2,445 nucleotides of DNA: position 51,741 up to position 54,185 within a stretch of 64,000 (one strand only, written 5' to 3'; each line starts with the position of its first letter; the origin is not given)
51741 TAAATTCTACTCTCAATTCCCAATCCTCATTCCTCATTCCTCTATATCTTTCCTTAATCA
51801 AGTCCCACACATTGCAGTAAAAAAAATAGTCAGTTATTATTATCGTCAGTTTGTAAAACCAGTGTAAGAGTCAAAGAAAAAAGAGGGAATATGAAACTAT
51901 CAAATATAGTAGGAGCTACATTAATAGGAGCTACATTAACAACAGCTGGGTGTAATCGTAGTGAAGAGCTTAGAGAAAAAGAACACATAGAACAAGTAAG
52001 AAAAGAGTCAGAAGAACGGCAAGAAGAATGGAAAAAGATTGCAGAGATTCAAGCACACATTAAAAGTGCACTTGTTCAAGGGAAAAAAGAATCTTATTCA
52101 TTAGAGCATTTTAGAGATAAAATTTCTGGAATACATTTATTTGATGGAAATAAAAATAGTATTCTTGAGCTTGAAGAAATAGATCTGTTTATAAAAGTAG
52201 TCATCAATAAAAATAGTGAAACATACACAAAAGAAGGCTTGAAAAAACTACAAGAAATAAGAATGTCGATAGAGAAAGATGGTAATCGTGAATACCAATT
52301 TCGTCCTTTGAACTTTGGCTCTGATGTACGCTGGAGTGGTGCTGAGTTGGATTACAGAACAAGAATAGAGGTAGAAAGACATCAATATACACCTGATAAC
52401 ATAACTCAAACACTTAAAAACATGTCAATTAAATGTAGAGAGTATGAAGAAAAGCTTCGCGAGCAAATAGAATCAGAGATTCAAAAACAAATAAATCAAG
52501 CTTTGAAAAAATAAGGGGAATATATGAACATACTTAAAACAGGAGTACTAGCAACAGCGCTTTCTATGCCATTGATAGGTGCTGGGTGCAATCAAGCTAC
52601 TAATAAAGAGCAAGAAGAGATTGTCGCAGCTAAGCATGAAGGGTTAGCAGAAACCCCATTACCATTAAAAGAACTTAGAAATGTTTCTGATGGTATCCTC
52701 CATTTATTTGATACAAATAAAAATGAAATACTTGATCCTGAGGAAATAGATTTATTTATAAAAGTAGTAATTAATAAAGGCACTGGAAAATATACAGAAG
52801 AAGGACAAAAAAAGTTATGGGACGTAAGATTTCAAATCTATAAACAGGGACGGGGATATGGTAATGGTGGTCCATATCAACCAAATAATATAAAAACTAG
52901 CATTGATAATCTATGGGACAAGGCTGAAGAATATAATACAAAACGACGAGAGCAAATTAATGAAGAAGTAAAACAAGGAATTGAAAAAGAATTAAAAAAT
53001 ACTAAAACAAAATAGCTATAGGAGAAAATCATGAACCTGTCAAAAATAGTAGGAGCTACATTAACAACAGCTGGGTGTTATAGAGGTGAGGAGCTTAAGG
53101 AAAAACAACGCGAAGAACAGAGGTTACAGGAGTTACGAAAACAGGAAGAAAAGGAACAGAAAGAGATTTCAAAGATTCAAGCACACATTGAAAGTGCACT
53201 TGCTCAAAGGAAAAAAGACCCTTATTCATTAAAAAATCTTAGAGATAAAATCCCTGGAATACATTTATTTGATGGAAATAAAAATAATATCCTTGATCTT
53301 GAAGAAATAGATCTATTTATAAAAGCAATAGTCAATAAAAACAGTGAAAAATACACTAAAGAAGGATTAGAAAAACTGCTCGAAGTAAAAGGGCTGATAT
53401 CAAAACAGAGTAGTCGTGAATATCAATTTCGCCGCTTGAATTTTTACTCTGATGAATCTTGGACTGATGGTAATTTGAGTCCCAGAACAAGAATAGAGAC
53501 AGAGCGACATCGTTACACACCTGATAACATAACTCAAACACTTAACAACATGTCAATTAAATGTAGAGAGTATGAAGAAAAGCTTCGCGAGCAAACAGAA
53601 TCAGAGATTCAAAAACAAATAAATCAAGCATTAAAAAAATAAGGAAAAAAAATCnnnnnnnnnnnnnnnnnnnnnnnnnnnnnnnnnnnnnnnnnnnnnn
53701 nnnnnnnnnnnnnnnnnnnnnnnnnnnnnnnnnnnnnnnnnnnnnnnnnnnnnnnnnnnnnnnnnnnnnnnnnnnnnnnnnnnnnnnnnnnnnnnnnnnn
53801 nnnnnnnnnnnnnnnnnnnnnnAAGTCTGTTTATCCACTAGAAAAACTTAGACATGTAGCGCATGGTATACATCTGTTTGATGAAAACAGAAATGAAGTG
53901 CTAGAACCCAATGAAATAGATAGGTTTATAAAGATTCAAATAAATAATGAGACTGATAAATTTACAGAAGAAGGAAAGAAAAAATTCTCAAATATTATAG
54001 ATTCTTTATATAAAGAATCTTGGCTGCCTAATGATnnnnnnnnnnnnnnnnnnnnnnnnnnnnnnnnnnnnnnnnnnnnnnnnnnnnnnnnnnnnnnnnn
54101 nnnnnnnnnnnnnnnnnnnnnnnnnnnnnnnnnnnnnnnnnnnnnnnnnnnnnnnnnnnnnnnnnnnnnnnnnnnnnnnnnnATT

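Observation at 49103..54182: Calcium-binding island: two EF-hand membrane proteins and four tandem paralogous EF-hand lipoproteins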

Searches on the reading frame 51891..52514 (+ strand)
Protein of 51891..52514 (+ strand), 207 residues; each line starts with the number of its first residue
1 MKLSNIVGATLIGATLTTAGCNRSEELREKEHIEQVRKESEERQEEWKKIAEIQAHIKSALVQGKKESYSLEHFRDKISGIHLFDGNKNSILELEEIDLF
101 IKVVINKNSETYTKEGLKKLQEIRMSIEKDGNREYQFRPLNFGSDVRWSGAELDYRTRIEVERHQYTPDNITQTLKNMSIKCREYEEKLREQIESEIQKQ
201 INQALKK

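Call 3: search_protein_families(library=pfam, proteins=[window:51891-52514:+], max_evalue=1)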
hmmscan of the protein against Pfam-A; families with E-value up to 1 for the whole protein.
window:51891-52514:+ (207 aa): 3 families
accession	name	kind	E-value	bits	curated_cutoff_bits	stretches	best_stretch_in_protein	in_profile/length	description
PF05304.18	DUF728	-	0.16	12.6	29.3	1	30-68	68-107/138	Protein of unknown function (DUF728)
PF22694.1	CtpB_N-like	-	0.25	12.2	27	1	11-64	2-55/85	Activating protease CtpB N-terminal domain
PF22041.1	GST_C_7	-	0.38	11.1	27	1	25-65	42-82/140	Glutathione S-transferase, C-terminal domain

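Call 4: search_protein_families(library=ncbifam, proteins=[window:51891-52514:+], max_evalue=1)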
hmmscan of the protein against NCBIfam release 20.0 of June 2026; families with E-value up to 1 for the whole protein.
window:51891-52514:+ (207 aa): 2 families
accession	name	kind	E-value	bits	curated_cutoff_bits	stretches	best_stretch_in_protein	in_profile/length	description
NF050125.1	ChrA_rel_RiPP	equivalog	0.0025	18.5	40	1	1-43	1-45/56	chryseobasin-related MNIO class RiPP peptide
NF008209.0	PRK10972.1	equivalog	0.12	12.5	96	1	167-206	57-95/109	cell division protein ZapA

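Call 7: find_homologous_proteins(query=A1, max_evalue=0.001)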
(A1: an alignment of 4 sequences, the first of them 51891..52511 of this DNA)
Query A1 (4 sequences) (207 aa, profile of the alignment): 6 proteins with E <= 0.001 among 4949 candidates.
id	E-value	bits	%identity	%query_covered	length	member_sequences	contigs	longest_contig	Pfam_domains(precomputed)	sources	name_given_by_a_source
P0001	5.7e-84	298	32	97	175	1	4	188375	-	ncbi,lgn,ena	-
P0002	6.3e-75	269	100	100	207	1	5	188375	-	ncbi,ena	-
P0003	4.7e-70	253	69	100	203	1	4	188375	-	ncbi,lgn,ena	-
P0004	3.5e-67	244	36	97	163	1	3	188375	-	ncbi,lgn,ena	-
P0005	1.0e-49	187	37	100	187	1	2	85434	-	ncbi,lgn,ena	-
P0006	8.9e-35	138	32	99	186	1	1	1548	-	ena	-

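Call 8: find_encoding_contigs(protein=P0005, flank=10000, max_places=4)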
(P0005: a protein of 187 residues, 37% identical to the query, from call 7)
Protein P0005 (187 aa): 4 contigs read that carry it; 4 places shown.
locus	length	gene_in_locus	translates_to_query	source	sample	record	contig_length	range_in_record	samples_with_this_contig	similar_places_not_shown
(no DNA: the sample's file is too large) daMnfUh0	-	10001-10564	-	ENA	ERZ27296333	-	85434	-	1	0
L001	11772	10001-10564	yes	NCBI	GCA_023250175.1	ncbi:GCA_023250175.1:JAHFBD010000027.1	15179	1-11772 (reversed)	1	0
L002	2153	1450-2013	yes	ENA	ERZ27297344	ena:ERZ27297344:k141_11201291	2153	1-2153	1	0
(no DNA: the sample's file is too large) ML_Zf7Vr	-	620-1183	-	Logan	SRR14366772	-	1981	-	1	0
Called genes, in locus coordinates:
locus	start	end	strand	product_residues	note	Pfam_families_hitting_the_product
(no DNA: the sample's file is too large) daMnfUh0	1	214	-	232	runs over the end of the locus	-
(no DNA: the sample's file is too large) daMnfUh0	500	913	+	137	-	-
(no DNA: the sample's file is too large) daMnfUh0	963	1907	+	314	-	PF00056:Ldh_1_N, PF02866:Ldh_1_C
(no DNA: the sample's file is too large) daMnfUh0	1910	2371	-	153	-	-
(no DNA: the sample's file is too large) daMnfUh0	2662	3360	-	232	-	PF10677:DUF2490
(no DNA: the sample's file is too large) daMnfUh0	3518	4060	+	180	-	-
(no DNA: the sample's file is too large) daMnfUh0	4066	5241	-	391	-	PF00999:Na_H_Exchanger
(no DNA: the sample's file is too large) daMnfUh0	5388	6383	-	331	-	-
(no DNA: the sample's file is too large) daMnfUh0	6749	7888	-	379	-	PF25024:EGF_TEN (faint), PF23106:EGF_Teneurin (faint), PF02412:TSP_3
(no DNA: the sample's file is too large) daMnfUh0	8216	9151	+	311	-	-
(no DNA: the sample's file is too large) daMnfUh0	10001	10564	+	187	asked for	-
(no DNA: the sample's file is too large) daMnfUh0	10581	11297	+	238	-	-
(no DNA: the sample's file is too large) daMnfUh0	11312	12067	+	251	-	-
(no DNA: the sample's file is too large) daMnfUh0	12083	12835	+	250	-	-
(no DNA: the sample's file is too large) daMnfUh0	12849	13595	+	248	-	-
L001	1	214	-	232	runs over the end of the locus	-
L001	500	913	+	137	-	-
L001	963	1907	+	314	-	PF00056:Ldh_1_N, PF02866:Ldh_1_C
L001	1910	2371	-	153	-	-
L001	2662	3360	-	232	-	PF10677:DUF2490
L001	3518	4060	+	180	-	-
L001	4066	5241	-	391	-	PF00999:Na_H_Exchanger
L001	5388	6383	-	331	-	-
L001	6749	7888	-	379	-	PF25024:EGF_TEN (faint), PF23106:EGF_Teneurin (faint), PF02412:TSP_3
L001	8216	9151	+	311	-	-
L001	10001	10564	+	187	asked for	-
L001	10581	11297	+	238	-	-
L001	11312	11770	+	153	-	?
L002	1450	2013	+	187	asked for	-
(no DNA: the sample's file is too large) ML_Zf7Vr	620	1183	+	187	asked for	-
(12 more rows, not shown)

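Call 9: find_encoding_contigs(protein=P0002, flank=10000, max_places=5)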
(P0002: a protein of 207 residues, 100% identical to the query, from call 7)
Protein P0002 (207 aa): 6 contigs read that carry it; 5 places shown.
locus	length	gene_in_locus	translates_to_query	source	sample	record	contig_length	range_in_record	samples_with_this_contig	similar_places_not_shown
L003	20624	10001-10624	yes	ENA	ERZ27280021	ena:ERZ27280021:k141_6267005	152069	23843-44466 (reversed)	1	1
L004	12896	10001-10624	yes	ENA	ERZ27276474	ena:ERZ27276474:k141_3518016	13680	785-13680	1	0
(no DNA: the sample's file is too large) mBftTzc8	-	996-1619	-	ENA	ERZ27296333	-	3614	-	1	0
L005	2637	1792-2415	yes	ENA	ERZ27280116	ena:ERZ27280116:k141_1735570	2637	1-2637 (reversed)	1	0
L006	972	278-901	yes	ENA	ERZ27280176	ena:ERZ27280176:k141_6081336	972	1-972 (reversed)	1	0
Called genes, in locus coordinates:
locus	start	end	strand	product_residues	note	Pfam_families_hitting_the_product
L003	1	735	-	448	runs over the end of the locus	PF00206:Lyase_1, PF10397:ADSL_C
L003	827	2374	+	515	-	PF00171:Aldedh, PF05893:LuxC (weak)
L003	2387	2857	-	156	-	-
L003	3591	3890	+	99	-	PF02201:SWIB, PF26291:SWIB_eIF2D (weak)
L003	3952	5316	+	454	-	-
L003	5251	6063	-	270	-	PF00902:TatC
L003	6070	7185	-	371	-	PF00696:AA_kinase, PF01472:PUA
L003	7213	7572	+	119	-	-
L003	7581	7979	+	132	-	-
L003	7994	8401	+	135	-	PF13499:EF-hand_7 (faint), PF00036:EF-hand_1 (faint), PF13405:EF-hand_6 (faint)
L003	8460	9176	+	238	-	-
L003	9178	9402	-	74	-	PF10049:DUF2283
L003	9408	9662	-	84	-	PF14076:DUF4258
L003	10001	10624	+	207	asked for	-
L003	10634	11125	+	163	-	-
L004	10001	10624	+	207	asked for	-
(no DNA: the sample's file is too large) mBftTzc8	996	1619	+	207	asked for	-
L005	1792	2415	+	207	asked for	-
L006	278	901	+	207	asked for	-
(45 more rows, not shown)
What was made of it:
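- Checked: The DUF4258 gene is more likely 51298..51552 (84 aa, as called in the public assemblies, call 9).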

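Call 14: find_related_loci(query=A3, collection=genome_contigs, flank=10000)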
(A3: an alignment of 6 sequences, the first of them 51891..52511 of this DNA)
Query A3 (207 aa) in genome_contigs; peptide patterns used: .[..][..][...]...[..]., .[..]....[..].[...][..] (x = any residue, [..] = any of these).
133 stretches matched a pattern; 1 encode a relative of the query (tblastn E <= 1e-3); 1 distinct loci.
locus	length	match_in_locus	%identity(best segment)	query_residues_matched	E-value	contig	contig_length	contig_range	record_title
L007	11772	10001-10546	37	1-206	5e-35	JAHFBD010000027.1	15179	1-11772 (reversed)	MAG: Candidatus Melainabacteria bacterium isolate nzgw190 NODE_2529_length_15180_cov_3.171127, whole genome shotgun sequ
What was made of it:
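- Tried and rejected: The genome_contigs scan returned a single relative (call 14).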

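Call 19: search_solved_structures(query=A3, max_evalue=10, show_alignments=3)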
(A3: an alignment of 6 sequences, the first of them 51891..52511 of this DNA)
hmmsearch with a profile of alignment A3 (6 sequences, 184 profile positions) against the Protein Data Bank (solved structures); distinct sequences matched with E-value up to 10: 2.
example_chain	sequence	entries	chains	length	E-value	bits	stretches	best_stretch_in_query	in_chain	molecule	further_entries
6jlh_A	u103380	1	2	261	3.9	10.7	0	53-89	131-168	Secretagogin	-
2be4_A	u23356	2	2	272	4.2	10.6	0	53-89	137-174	hypothetical protein LOC449832 | Protein Zgc:100843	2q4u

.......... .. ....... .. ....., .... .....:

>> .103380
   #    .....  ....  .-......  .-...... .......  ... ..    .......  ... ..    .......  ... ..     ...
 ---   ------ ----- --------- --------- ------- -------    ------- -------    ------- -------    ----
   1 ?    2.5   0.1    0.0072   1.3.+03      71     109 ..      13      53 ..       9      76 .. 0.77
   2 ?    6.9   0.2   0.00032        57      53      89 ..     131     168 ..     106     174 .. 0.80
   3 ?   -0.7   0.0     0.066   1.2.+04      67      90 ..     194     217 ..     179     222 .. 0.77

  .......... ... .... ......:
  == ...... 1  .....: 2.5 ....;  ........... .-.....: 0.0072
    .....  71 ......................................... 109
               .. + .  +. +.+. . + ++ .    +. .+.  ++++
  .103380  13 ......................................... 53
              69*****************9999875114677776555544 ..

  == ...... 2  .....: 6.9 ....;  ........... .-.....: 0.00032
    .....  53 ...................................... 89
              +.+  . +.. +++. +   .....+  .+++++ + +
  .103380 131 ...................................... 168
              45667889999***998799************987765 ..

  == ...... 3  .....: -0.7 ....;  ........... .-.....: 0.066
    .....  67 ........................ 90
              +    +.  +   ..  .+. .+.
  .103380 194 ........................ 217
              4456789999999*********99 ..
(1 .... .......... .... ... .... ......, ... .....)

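Call 24: search_protein_representatives(alignment_id=A3)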
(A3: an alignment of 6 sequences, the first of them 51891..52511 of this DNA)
Query: 6 sequences, 184 profile positions. Proteins with E-value up to 0.001 (for the whole library): 31; up to 1e-10: 15; up to 1e-30: 9. The best 31 are listed.
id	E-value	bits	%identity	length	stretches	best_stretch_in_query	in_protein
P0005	2.7e-76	272.0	-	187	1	1-183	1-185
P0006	5.1e-70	251.5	-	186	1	1-184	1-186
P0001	5.3e-70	251.5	-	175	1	1-181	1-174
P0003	4.6e-67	241.9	-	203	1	2-181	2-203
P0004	1.2e-59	217.7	-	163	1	1-183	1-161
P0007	1.3e-49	185.0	-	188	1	6-180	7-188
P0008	1.9e-41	158.4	-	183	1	1-181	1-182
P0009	3.0e-37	144.7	-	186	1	1-181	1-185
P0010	9.4e-33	130.1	-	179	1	1-181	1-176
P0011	9.2e-30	120.3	-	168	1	6-181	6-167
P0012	1.2e-18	84.1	-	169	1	48-173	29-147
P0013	5.8e-14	68.8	-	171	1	1-177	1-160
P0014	8.1e-13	65.1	-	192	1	1-177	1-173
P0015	3.1e-12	63.2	-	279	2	4-126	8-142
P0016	9.3e-11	58.4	-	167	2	55-175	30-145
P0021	1.6e-08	51.1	-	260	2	57-123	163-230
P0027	3.3e-05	40.3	-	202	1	1-155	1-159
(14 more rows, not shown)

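Call 34: find_encoding_contigs(protein=P0014, flank=8000, max_places=3)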
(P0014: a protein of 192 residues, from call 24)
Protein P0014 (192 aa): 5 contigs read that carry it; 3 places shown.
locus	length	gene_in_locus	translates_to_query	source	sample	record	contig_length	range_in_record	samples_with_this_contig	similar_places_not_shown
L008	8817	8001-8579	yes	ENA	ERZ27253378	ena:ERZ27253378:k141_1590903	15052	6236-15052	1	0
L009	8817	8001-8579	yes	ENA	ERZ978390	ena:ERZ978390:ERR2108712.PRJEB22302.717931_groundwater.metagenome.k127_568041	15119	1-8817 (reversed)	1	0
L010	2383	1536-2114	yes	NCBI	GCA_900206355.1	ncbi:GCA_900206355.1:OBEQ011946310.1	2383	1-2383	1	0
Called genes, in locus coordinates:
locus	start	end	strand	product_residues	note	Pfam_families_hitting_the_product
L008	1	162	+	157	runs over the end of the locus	-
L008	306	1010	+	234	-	-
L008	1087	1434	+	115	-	PF13442:Cytochrome_CBB3 (weak)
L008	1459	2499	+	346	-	PF19089:DUF5777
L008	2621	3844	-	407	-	PF01734:Patatin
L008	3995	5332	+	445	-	PF00330:Aconitase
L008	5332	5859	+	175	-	PF00694:Aconitase_C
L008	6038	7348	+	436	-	PF01555:N6_N4_Mtase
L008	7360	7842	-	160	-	-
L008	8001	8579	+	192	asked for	-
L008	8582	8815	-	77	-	?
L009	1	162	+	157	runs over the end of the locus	-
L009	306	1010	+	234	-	-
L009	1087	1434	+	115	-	PF13442:Cytochrome_CBB3 (weak)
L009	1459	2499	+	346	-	PF19089:DUF5777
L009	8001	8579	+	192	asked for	-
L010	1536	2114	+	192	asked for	-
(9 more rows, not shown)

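Call 35: find_encoding_contigs(protein=P0027, flank=8000, max_places=2)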
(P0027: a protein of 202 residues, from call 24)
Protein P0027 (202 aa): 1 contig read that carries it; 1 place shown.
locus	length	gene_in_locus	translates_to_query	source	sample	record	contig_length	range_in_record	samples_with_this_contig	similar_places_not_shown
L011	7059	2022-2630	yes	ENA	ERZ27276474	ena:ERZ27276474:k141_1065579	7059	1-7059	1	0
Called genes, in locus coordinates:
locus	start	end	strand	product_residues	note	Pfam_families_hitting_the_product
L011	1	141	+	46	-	?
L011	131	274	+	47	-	-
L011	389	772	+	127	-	-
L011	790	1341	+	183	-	PF00036:EF-hand_1 (faint), PF13499:EF-hand_7 (faint)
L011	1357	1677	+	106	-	-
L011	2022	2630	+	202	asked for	-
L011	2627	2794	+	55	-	-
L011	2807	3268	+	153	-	-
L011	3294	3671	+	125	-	-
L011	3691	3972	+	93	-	-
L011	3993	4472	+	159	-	-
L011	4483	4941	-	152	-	PF02472:ExbD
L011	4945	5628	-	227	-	PF01618:MotA_ExbB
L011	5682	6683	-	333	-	PF13103:TonB_2, PF03544:TonB_C (faint)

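Call 41: find_encoding_contigs(protein=P0008, flank=10000, max_places=2)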
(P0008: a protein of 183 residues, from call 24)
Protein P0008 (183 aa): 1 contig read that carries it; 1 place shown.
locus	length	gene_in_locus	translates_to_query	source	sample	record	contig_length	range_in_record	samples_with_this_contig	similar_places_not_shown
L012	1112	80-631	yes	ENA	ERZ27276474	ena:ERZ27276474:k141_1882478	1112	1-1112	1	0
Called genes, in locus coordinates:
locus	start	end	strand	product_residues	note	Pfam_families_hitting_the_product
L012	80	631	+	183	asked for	-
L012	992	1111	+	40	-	?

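Call 42: find_encoding_contigs(protein=P0015, flank=10000, max_places=2)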
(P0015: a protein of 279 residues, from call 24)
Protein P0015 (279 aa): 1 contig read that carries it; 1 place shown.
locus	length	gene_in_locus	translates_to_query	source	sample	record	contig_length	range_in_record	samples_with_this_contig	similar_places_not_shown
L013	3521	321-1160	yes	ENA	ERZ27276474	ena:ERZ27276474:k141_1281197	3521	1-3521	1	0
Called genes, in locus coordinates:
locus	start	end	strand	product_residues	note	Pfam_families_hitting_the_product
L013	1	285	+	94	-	?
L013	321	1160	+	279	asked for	PF26745:SPM (faint), PF13499:EF-hand_7 (faint), PF00036:EF-hand_1 (faint), PF13202:EF-hand_5 (faint), PF13405:EF-hand_6 (faint)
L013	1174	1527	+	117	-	-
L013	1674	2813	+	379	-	PF01637:ATPase_2 (faint), PF13173:AAA_14, PF13401:AAA_22 (faint), PF13635:DUF4143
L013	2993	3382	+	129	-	-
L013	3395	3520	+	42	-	?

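Call 43: find_encoding_contigs(protein=P0016, flank=10000, max_places=2)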
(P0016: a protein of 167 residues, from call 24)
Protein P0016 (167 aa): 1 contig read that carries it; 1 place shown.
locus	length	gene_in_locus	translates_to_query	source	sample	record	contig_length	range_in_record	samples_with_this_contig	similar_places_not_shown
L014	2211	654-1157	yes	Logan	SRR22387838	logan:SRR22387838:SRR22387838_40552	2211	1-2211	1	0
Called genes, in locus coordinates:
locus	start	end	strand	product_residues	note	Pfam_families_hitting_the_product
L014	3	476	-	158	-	?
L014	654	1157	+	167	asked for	-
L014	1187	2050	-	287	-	PF01145:Band_7, PF13421:Band_7_1 (weak)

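Call 44: find_encoding_contigs(protein=P0021, flank=10000, max_places=2)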
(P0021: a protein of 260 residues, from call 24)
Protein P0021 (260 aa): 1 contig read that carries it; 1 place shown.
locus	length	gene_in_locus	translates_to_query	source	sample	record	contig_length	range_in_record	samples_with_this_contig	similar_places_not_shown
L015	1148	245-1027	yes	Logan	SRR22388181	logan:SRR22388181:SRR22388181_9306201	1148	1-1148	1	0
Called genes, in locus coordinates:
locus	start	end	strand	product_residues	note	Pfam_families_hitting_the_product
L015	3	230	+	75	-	?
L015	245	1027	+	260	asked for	PF13499:EF-hand_7 (faint), PF00036:EF-hand_1 (faint), PF13202:EF-hand_5 (faint), PF13405:EF-hand_6 (faint)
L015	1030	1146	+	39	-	?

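Call 45: find_encoding_contigs(protein=P0013, flank=10000, max_places=2)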
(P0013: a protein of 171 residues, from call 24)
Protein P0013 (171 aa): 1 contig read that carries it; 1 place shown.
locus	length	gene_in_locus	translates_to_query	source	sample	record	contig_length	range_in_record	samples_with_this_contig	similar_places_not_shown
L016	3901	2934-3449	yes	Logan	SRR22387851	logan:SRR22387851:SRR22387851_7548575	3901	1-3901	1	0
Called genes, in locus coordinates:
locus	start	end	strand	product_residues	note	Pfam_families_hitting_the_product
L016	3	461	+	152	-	?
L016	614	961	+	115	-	-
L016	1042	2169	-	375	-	PF02661:Fic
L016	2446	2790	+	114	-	-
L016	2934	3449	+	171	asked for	-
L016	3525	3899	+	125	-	?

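Call 67: search_protein_families(library=padloc, proteins=[window:51891-52514:+], max_evalue=0.01)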
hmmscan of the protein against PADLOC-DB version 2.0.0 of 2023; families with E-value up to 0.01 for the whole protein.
window:51891-52514:+ (207 aa): 0 families

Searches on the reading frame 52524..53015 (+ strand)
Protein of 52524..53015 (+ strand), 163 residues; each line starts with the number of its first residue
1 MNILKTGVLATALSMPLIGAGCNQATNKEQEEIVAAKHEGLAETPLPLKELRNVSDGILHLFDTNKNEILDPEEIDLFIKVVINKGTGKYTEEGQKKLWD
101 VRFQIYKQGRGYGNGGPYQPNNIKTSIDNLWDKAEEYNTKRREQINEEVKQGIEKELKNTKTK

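Call 3: search_protein_families(library=pfam, proteins=[window:52524-53015:+], max_evalue=1)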
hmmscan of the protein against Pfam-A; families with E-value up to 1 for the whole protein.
window:52524-53015:+ (163 aa): 3 families
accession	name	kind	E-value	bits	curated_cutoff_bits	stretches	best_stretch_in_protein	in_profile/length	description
PF16266.10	DUF4919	-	0.016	15.6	29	1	24-93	68-136/186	Domain of unknown function (DUF4919)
PF05405.19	Mt_ATP-synt_B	-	0.084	13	21.7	1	121-162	109-150/163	Mitochondrial ATP synthase B chain precursor (ATP-synt_B)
PF23657.1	DUF7151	-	0.11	13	27.2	1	62-76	26-40/46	Domain of unknown function (DUF7151)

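Call 4: search_protein_families(library=ncbifam, proteins=[window:52524-53015:+], max_evalue=1)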
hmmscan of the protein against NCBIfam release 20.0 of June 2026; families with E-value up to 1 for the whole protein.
window:52524-53015:+ (163 aa): 1 family
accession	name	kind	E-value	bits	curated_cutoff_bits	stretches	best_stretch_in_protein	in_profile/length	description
NF033817.2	Mplas_variab_LP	domain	0.28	11.2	22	1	7-24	10-27/29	variable surface lipoprotein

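Call 67: search_protein_families(library=padloc, proteins=[window:52524-53015:+], max_evalue=0.01)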
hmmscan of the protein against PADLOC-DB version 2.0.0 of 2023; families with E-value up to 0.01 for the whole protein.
window:52524-53015:+ (163 aa): 0 families

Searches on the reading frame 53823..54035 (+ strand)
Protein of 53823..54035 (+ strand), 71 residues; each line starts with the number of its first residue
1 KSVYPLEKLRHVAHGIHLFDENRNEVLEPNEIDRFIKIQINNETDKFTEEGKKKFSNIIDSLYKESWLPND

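Call 64: predict_structure(alignment_id=A9)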
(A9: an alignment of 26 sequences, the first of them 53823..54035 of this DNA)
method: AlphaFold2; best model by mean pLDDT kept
length: 71 residues; sequences in the alignment: 26
mean_pLDDT: 75.0   pTM: 0.54
mean pLDDT of the five models: 75.0, 74.5, 72.5, 72.2, 71.7
residues with pLDDT >= 90: 0; 70-90: 57; 50-70: 9; < 50: 5
segments of 3 or more residues with pLDDT < 50: 68-71
pLDDT, mean of each block of 10 residues (from residue 1): 75 81 86 80 70 77 59 40
secondary structure, 60 per line:
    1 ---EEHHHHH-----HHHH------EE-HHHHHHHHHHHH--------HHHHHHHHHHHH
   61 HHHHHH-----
elements in order: H6-10 H16-19 H29-40 H49-66

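Call 66: fold_search(model_id=the predicted structure, library=pdb)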
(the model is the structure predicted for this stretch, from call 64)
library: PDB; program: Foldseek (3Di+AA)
matches with E <= 10: 6; with E <= 0.001: 0
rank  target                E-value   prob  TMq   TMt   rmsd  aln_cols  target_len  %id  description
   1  1djh_B                2.9e+00  0.33  0.42  0.06   2.6        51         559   18  PHOSPHOINOSITIDE-SPECIFIC PHOSPHOLIPASE C-DELTA1 FROM RAT COMPLEXED WITH BARIUM (released 1997-07-07)
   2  1djg_B                4.5e+00  0.25  0.43  0.06   2.7        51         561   20  PHOSPHOINOSITIDE-SPECIFIC PHOSPHOLIPASE C-DELTA1 FROM RAT COMPLEXED WITH LANTHANUM (released 1997-07-07)
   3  7aih_Am               6.7e+00  0.05  0.35  0.10   8.4        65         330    9  The Large subunit of the Kinetoplastid mitochondrial ribosome (released 2021-04-28)
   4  5f6t                  7.1e+00  0.04  0.30  0.17   6.9        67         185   19  Structure of calexcitin-Gd3+ complex. (released 2015-12-16)
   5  5tzd_B                9.2e+00  0.03  0.35  0.34   6.7        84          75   15  Structure of the WT S. venezulae BldD-(CTD-c-di-GMP)2 assembly intermediate (released 2017-04-19)
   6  2lcp_MODEL_1_A        9.8e+00  0.03  0.33  0.15  10.8        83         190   17  NMR structure of calcium loaded, un-myristoylated human NCS-1 (released 2012-02-01)
